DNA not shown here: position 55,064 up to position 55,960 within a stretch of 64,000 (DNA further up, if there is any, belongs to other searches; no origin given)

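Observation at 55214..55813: SGNH/GDSL hydrolase ORF carried as cargo downstream of the recombinase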

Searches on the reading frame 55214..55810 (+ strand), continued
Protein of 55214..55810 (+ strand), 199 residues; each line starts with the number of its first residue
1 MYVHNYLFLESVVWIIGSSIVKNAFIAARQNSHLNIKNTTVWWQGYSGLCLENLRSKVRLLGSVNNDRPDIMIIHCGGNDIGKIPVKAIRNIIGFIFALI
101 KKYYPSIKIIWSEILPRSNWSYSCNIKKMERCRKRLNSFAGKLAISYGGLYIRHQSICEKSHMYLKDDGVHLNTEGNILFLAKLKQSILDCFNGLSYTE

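Call 32: fold_search(model_id=the predicted structure, library=pdb)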
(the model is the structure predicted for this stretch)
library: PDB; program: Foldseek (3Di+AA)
matches with E <= 10: 1591; with E <= 0.001: 119
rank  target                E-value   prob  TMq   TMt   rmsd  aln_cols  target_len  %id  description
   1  6njc_A                1.9e-08  1.00  0.72  0.72   3.8       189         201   22  Crystal Structure of the Sialate O-acetylesterase from Bacteroides vulgatus (released 2019-01-16)
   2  7pzh_FFF              2.3e-08  1.00  0.71  0.72   3.6       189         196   22  Phocaeicola vulgatus sialic acid esterase at 2.06 Angstrom resolution (released 2022-05-25)
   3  7pzh_GGG              3.4e-08  1.00  0.67  0.68   4.4       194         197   22  Phocaeicola vulgatus sialic acid esterase at 2.06 Angstrom resolution (released 2022-05-25)
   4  7pzg_AAA              4.3e-08  1.00  0.73  0.72   3.5       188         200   22  Phocaeicola vulgatus sialic acid esterase at 1.44 Angstrom resolution (released 2022-05-25)
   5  7pzg_CCC              4.3e-08  1.00  0.71  0.71   3.8       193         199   21  Phocaeicola vulgatus sialic acid esterase at 1.44 Angstrom resolution (released 2022-05-25)
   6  7pzh_BBB              4.3e-08  1.00  0.69  0.69   4.1       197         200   20  Phocaeicola vulgatus sialic acid esterase at 2.06 Angstrom resolution (released 2022-05-25)
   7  4iyj_A                4.6e-08  1.00  0.64  0.60   4.1       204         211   20  Crystal structure of a putative acylhydrolase (BACUNI_03406) from Bacteroides uniformis ATCC 8492 at 1.37 A resolution (released 2013-03-06)
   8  6xpg                  5.1e-08  1.00  0.73  0.73   3.5       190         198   21  Crystal Structure of Sialate O-acetylesterase from Bacteroides vulgatus by Serial Crystallography (released 2020-07-15)
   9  7pzg_BBB              5.1e-08  1.00  0.72  0.72   3.6       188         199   22  Phocaeicola vulgatus sialic acid esterase at 1.44 Angstrom resolution (released 2022-05-25)
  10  3p94_C                6.1e-08  1.00  0.70  0.70   3.5       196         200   23  Crystal structure of a GDSL-like Lipase (BDI_0976) from Parabacteroides distasonis ATCC 8503 at 1.93 A resolution (released 2010-11-03)
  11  2hsj_D                6.5e-08  1.00  0.59  0.56   6.3       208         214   20  The structure of a putative platelet activating factor from Streptococcus pneumonia. (released 2006-09-19)
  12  4iyj_B                6.9e-08  1.00  0.68  0.65   3.3       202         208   18  Crystal structure of a putative acylhydrolase (BACUNI_03406) from Bacteroides uniformis ATCC 8492 at 1.37 A resolution (released 2013-03-06)
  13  9hi6_A                7.7e-08  1.00  0.70  0.66   4.5       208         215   20  Structure of scaffold FI6-focused design_04 in complex with FI6-Fab (released 2025-12-03)
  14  9hi5_C                8.7e-08  1.00  0.65  0.63   4.5       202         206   20  Structure of scaffold FI6-focused design_02 (released 2025-12-03)
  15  3p94_A                9.8e-08  1.00  0.72  0.70   3.3       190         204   24  Crystal structure of a GDSL-like Lipase (BDI_0976) from Parabacteroides distasonis ATCC 8503 at 1.93 A resolution (released 2010-11-03)
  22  3p94_D                1.4e-07  1.00  0.71  0.70   3.3       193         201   21  Crystal structure of a GDSL-like Lipase (BDI_0976) from Parabacteroides distasonis ATCC 8503 at 1.93 A resolution (released 2010-11-03)
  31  5b5s                  3.4e-07  1.00  0.62  0.60   6.7       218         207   16  Crystal structure of a carbohydrate esterase family 3 from Talaromyces cellulolyticus (released 2016-11-16)
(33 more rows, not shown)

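Call 35: search_protein_families(library=pfam, proteins=[P0022, P0155, P0136, P0153, P0146, P0164, P0052, P0134, P0047, P0030], max_evalue=0.01)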
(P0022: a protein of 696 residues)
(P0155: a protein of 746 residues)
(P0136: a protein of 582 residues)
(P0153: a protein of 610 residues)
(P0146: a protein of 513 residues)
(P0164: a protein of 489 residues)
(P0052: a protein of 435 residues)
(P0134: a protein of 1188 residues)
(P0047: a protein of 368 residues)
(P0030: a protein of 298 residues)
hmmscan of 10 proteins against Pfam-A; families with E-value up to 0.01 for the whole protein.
P0022 (696 aa): 0 families

P0155 (746 aa): 1 family
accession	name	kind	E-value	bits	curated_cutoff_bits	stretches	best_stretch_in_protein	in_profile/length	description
PF13472.12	Lipase_GDSL_2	-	0.0013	19.7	32.9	1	552-714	2-175/178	GDSL-like Lipase/Acylhydrolase family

P0136 (582 aa): 0 families

P0153 (610 aa): 1 family
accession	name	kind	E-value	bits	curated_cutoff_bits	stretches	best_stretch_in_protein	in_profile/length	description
PF00078.32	RVT_1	-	2.1e-09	37.9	29.6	1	10-130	69-202/205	Reverse transcriptase (RNA-dependent DNA polymerase)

P0146 (513 aa): 1 family
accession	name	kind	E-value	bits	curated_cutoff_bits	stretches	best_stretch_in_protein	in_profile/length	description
PF13472.12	Lipase_GDSL_2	-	4e-05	24.6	32.9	1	326-492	2-178/178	GDSL-like Lipase/Acylhydrolase family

P0164 (489 aa): 1 family
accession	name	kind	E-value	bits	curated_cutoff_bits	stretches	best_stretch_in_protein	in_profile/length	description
PF13472.12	Lipase_GDSL_2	-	0.00019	22.4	32.9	1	301-462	16-175/178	GDSL-like Lipase/Acylhydrolase family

P0052 (435 aa): 0 families

P0134 (1188 aa): 1 family
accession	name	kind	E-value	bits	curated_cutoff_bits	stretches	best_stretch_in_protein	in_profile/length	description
PF13472.12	Lipase_GDSL_2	-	0.0022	18.9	32.9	0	1022-1108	53-138/178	GDSL-like Lipase/Acylhydrolase family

P0047 (368 aa): 4 families
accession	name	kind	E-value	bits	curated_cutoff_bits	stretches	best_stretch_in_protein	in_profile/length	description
PF13495.12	Phage_int_SAM_4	-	2.5e-05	25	27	1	21-92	8-74/85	Phage integrase, N-terminal SAM-like domain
PF13472.12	Lipase_GDSL_2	-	0.00017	22.6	32.9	1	176-340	2-176/178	GDSL-like Lipase/Acylhydrolase family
PF02899.23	Phage_int_SAM_1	-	0.0018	19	22.3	1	28-92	12-75/83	Phage integrase, N-terminal SAM-like domain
PF04311.20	DUF459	-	0.0057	16.5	27.2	0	215-245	43-72/197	Protein of unknown function (DUF459)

P0030 (298 aa): 3 families
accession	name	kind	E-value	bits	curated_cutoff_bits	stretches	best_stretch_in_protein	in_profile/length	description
PF13472.12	Lipase_GDSL_2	-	4.6e-09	37.4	32.9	1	129-270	24-176/178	GDSL-like Lipase/Acylhydrolase family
PF00657.28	Lipase_GDSL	-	6.5e-06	26.9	23.6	1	136-275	44-206/208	GDSL-like Lipase/Acylhydrolase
PF04311.20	DUF459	-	0.007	16.2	27.2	0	161-181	58-78/197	Protein of unknown function (DUF459)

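Call 50: find_encoding_contigs(protein=P0013, flank=8000, max_places=2)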
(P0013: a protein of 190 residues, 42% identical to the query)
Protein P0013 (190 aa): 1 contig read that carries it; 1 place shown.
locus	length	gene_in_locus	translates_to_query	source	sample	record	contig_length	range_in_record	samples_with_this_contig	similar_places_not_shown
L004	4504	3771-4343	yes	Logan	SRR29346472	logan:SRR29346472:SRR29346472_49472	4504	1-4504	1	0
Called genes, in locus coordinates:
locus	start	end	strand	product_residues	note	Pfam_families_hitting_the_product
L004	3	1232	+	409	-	?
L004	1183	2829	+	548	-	PF00078:RVT_1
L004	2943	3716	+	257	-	-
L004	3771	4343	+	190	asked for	PF13472:Lipase_GDSL_2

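Call 51: find_encoding_contigs(protein=P0014, flank=8000, max_places=2)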
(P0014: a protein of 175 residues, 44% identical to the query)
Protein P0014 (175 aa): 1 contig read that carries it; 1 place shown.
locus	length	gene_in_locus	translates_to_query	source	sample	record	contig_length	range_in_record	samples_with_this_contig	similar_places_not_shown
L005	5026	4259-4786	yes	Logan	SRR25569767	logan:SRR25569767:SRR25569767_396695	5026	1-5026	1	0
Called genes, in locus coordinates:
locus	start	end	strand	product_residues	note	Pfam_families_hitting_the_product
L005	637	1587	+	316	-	-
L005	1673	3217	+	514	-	PF00078:RVT_1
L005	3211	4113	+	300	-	PF00589:Phage_integrase (faint)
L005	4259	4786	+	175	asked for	-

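Call 52: find_encoding_contigs(protein=P0008, flank=8000, max_places=2)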
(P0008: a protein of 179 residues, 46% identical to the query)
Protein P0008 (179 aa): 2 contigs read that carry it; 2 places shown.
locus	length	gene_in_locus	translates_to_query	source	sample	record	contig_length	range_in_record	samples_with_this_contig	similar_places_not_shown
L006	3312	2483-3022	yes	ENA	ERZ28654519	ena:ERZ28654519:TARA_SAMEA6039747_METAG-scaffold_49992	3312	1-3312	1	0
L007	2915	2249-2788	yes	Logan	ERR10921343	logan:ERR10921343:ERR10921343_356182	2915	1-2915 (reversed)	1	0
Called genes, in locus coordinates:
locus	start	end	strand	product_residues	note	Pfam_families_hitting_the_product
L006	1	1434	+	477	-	?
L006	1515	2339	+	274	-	PF00589:Phage_integrase (weak)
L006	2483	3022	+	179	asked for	-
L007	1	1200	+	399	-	?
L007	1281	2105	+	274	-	PF00589:Phage_integrase (weak)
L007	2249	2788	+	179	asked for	-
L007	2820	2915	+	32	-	?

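Call 53: find_encoding_contigs(protein=P0011, flank=8000, max_places=2)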
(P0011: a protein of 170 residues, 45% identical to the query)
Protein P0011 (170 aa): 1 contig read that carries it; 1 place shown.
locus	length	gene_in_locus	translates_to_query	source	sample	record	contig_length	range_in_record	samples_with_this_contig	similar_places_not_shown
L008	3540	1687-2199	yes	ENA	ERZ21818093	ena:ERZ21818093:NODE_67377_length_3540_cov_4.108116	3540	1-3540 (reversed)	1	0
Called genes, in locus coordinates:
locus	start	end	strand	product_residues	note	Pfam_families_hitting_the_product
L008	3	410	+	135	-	?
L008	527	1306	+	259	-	PF00589:Phage_integrase (weak)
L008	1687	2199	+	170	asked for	-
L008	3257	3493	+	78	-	-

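Call 65: find_homologous_proteins(query=A2, max_evalue=1e-10)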
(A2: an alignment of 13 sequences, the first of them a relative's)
Query A2 (13 sequences) (281 aa, profile of the alignment): 81 proteins with E <= 1e-10 among 7491 candidates.
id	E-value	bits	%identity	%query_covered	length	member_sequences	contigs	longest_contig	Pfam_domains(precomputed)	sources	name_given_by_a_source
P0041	8.3e-93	329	29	96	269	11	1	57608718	PF13472.13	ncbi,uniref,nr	ncbi:uncharacterized protein LOC128170666 isoform X2 [Crassostrea angulata]|uniref:uncharacterized p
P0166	5.7e-91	323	61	72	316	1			-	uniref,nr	uniref:SGNH hydrolase-type esterase domain-containing protein n=1 Tax=Magallana gigas TaxID=29159 Re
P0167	9.7e-91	322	61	72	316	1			-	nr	nr:uncharacterized protein LOC117687823 isoform X2 [Crassostrea gigas]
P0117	2.7e-90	321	60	72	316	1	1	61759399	-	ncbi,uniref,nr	ncbi:uncharacterized protein LOC128189245 isoform X2 [Crassostrea angulata]|uniref:uncharacterized p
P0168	3.7e-90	320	61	72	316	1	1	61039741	-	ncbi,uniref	ncbi:uncharacterized protein [Magallana gigas]|uniref:uncharacterized protein isoform X3 n=1 Tax=Mag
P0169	3.9e-90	320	58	77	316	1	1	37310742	-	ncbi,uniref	ncbi:uncharacterized protein [Magallana gigas]|uniref:uncharacterized protein n=1 Tax=Magallana giga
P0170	5.0e-90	320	58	77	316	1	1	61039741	-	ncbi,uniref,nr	ncbi:uncharacterized protein [Magallana gigas]|uniref:uncharacterized protein isoform X2 n=1 Tax=Mag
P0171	5.7e-90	320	61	72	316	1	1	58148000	-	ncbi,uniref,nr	ncbi:uncharacterized protein LOC128176572 isoform X4 [Crassostrea angulata]|uniref:uncharacterized p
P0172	8.8e-90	319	60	72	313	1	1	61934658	PF00657.29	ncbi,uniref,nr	ncbi:uncharacterized protein LOC128185949 isoform X3 [Crassostrea angulata]|uniref:uncharacterized p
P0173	2.2e-89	318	56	81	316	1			-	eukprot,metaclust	eukprot:XP_011420273.1 PREDICTED: uncharacterized protein LOC105323025 isoform X2 [Crassostrea gigas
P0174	8.6e-89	316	59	75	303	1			-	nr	nr:uncharacterized protein LOC117692654 [Crassostrea gigas]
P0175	1.4e-88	315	60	73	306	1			-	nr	nr:uncharacterized protein LOC117689615 isoform X3 [Crassostrea gigas]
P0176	2.5e-88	314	28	94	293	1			PF13472.13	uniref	uniref:SGNH hydrolase-type esterase domain-containing protein n=1 Tax=Magallana gigas TaxID=29159 Re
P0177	2.5e-88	314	57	5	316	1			-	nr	nr:uncharacterized protein LOC117680502 [Crassostrea gigas]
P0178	8.2e-88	313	34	67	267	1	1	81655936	-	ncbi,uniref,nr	ncbi:uncharacterized protein LOC128173783 [Crassostrea angulata]|uniref:uncharacterized protein LOC1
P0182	3.9e-86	307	56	81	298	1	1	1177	-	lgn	-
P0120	5.1e-85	304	100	100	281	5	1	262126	PF00657.29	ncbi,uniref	ncbi:uncharacterized protein LOC134269616 [Saccostrea cucullata]|uniref:uncharacterized protein LOC1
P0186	9.3e-83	296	59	74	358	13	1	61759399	-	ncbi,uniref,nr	ncbi:uncharacterized protein LOC128189245 isoform X1 [Crassostrea angulata]|uniref:uncharacterized p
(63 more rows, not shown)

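Call 66: find_encoding_contigs(protein=P0120, flank=4000, max_places=2)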
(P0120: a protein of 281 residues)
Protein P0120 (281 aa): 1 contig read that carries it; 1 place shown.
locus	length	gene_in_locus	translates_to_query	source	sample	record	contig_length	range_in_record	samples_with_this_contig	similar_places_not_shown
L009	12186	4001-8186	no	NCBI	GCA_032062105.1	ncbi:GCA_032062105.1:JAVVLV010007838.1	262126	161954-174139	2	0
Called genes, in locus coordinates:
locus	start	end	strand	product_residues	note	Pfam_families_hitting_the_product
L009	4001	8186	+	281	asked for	PF00657:Lipase_GDSL (weak)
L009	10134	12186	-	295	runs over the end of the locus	PF02567:PhzC-PhzF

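Call 67: find_encoding_contigs(protein=P0117, flank=4000, max_places=2)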
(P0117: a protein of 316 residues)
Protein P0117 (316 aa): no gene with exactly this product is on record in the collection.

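Call 73: find_encoding_contigs(protein=P0182, flank=3000, max_places=3)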
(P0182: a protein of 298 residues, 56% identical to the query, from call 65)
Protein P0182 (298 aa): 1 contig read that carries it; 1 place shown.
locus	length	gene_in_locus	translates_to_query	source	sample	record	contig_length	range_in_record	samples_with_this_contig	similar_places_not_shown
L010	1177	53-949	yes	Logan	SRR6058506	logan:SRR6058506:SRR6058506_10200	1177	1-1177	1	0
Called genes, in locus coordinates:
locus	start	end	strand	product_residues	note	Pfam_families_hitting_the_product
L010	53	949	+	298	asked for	-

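Call 75: find_encoding_contigs(protein=P0186, flank=3000, max_places=2)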
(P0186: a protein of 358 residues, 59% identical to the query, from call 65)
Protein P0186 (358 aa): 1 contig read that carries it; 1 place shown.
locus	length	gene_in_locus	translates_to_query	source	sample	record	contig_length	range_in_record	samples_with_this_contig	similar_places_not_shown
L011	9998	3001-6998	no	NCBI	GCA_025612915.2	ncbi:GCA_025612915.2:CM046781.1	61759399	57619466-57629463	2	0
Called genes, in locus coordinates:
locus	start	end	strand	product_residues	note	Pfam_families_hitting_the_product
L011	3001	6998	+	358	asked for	-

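Call 82: fold_search(model_id=the predicted structure, library=viral)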
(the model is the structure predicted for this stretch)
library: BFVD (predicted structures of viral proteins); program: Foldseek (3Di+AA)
matches with E <= 10: 1013; with E <= 0.001: 162
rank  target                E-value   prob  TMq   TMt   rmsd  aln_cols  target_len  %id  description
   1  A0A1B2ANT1            6.0e-08  1.00  0.71  0.34   3.8       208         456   18  (no name in the UniProt tables at hand)
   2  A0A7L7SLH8            2.1e-07  1.00  0.71  0.40   5.9       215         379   18  Esterase [Gordonia phage Clown]
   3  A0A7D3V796            3.3e-07  1.00  0.65  0.62   4.3       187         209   19  GDSL-like lipase/acylhydrolase family protein [Fadolivirus FV1/VV64]
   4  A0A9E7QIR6            5.0e-07  1.00  0.71  0.22   5.1       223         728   15  (no name in the UniProt tables at hand)
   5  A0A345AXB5            5.0e-07  1.00  0.61  0.15   5.8       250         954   14  (no name in the UniProt tables at hand)
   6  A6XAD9                6.0e-07  1.00  0.64  0.29   5.2       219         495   20  Uncharacterized protein [Actinomyces phage Av-1]
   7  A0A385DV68            8.0e-07  1.00  0.63  0.18   5.0       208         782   17  Tail hyaluronidase/tail fiber [Bacteroides phage crAss001]
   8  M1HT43                8.5e-07  1.00  0.69  0.42   3.2       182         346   18  (no name in the UniProt tables at hand)
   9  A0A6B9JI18            9.0e-07  1.00  0.66  0.18   4.5       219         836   14  Tail fiber protein [Vibrio phage vB_VchM_Kuja]
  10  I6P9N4                1.0e-06  1.00  0.63  0.23   4.7       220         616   15  Lipase/acylhydrolase domain-containing protein [Staphylococcus phage G15]
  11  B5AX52                1.4e-06  1.00  0.71  0.34   3.4       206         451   18  Gp33 putative acylhydrolase [Iodobacter phage PhiPLPE]
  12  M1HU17                1.5e-06  1.00  0.65  0.25   3.2       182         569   18  (no name in the UniProt tables at hand)
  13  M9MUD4                1.5e-06  1.00  0.62  0.28   4.8       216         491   15  (no name in the UniProt tables at hand)
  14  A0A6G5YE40            1.6e-06  1.00  0.65  0.17   4.2       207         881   15  (no name in the UniProt tables at hand)
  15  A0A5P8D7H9            1.8e-06  1.00  0.59  0.20   4.3       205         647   18  (no name in the UniProt tables at hand)
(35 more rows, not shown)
